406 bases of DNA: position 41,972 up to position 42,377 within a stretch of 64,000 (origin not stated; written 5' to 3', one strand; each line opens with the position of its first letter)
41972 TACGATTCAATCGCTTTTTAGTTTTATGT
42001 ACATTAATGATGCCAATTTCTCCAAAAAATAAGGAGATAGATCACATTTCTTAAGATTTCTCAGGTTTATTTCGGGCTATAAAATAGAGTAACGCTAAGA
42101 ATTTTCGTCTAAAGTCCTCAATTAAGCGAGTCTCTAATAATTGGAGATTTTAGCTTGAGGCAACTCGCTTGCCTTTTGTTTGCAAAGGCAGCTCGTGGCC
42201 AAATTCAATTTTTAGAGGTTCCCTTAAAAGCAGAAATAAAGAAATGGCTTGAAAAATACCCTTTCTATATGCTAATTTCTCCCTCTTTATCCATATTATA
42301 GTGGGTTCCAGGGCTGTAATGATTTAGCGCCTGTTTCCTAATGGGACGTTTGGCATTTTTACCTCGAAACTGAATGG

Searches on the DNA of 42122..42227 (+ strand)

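Call 79: search_dna_similar(query=window:42122-42227:+, collection=plasmids, mode=distant, max_evalue=0.01, max_rows=15)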
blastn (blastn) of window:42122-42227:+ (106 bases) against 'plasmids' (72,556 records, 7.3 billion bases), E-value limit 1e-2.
No match.
